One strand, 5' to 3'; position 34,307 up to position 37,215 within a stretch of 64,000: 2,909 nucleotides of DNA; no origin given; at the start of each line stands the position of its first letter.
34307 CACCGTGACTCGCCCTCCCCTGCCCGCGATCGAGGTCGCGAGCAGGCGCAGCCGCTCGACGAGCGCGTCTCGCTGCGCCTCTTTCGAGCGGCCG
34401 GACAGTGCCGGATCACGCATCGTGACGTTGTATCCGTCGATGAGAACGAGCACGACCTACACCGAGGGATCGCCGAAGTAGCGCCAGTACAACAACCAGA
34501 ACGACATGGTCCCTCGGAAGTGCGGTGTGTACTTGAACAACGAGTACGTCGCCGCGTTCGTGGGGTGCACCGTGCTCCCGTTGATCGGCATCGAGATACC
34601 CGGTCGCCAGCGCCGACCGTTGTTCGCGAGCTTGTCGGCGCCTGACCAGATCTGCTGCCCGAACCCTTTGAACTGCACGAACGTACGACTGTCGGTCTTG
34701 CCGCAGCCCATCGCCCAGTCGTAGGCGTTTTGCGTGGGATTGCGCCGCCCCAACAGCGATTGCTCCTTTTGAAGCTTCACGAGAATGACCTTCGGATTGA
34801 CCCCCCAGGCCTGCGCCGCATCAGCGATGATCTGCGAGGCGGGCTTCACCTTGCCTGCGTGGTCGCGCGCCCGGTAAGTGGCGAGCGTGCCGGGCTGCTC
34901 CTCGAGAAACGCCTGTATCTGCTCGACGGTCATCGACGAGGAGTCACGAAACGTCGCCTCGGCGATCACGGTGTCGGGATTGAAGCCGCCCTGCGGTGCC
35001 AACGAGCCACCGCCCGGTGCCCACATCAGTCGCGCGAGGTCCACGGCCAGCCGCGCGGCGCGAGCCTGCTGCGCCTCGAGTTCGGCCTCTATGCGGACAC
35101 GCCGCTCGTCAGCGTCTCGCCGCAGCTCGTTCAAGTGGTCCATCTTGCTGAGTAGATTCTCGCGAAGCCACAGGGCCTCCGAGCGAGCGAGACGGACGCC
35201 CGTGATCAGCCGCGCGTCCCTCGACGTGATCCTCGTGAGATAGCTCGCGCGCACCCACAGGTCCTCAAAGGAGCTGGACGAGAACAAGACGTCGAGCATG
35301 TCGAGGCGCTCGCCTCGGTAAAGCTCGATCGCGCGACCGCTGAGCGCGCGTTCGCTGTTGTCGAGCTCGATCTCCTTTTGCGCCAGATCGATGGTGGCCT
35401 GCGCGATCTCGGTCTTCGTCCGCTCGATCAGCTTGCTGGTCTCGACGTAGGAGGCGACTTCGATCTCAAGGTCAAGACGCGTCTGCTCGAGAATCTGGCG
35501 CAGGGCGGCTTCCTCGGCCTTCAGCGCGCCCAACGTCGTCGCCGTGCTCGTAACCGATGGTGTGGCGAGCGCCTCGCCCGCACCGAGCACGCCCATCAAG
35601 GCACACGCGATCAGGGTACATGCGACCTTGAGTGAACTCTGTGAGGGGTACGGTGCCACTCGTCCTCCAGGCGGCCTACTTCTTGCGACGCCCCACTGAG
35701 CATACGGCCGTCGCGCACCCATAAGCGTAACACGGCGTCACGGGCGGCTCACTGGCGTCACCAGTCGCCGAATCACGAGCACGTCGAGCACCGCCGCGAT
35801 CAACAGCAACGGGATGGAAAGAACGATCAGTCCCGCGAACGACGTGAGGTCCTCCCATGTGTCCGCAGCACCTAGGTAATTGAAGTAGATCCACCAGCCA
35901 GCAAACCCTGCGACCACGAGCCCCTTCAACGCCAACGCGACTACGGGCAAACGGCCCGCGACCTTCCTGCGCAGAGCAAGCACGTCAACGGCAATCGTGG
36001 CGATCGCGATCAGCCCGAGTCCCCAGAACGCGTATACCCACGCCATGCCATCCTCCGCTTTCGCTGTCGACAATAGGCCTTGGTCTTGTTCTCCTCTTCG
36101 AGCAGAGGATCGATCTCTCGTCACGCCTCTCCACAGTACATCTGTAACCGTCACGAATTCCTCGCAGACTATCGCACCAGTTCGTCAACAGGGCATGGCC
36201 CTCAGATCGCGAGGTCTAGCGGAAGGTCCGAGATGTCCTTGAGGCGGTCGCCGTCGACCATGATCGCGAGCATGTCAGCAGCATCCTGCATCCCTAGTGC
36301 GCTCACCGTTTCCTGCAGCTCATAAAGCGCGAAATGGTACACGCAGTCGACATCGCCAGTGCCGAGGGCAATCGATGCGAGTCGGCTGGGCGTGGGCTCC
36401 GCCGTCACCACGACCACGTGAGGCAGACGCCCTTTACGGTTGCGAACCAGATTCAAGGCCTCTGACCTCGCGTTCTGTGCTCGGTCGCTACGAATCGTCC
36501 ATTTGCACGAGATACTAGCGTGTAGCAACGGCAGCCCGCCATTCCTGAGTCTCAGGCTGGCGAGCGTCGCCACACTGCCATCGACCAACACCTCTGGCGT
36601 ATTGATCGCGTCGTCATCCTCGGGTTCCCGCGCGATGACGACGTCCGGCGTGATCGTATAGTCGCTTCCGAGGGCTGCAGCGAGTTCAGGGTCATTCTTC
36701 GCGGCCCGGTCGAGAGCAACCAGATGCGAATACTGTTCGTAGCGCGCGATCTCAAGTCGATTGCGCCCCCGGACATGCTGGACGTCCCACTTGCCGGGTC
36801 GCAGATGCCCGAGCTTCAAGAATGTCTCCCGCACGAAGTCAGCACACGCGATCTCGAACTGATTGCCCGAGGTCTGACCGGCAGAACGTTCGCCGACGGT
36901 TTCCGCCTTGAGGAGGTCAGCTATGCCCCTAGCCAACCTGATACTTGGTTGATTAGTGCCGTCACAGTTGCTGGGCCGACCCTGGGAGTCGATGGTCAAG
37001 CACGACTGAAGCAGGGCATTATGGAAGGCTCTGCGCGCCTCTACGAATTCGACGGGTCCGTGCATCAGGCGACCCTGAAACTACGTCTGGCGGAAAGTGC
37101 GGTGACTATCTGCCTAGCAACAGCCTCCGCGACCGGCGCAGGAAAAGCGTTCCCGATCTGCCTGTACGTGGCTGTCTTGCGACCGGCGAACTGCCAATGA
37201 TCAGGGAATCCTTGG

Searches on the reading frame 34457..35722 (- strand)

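Call 6: search_protein_families(library=pfam, proteins=[window:34457-35722:-], max_evalue=0.01)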
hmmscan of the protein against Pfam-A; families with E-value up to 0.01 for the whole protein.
window:34457-35722:- (421 aa): 2 families
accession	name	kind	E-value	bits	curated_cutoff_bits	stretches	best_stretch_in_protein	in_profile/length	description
PF24568.1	CC_PcsB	-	2.6e-06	27.6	27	1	121-174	9-63/75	Peptidoglycan hydrolase PcsB, coiled-coil domain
PF25481.1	Nucleoprot-TPR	-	0.0044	17.5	27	1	167-229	8-70/80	Nucleoprotein TPR-like domain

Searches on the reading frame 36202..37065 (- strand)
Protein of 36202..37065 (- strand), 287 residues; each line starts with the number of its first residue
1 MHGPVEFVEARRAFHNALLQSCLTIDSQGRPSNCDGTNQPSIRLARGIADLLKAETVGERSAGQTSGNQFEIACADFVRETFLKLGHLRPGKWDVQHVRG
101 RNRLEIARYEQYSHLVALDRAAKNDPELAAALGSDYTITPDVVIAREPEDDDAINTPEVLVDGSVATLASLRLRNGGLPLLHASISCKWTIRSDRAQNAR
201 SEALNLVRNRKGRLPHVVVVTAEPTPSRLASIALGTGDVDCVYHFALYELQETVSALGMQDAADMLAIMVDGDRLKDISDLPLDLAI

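Call 6: search_protein_families(library=pfam, proteins=[window:36202-37065:-], max_evalue=0.01)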
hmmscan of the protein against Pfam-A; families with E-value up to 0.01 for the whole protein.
window:36202-37065:- (287 aa): 1 family
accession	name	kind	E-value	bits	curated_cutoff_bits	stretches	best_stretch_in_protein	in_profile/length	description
PF09015.16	NgoMIV_restric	-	9.5e-122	405.9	23.2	1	14-287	1-275/275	NgoMIV restriction enzyme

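Call 66: search_protein_families(library=pfam, proteins=[L093:3882-4289:+], max_evalue=0.05)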
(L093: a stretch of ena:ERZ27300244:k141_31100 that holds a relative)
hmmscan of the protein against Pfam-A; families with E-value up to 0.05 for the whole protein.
L093:3882-4289:+ (135 aa): 2 families
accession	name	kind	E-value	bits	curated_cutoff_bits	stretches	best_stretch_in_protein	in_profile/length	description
PF03852.21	Vsr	-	1.2e-27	96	27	1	4-70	8-73/74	DNA mismatch endonuclease Vsr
PF04480.18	DUF559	-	0.0019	18.5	20.6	0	5-59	3-57/109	Protein of unknown function (DUF559)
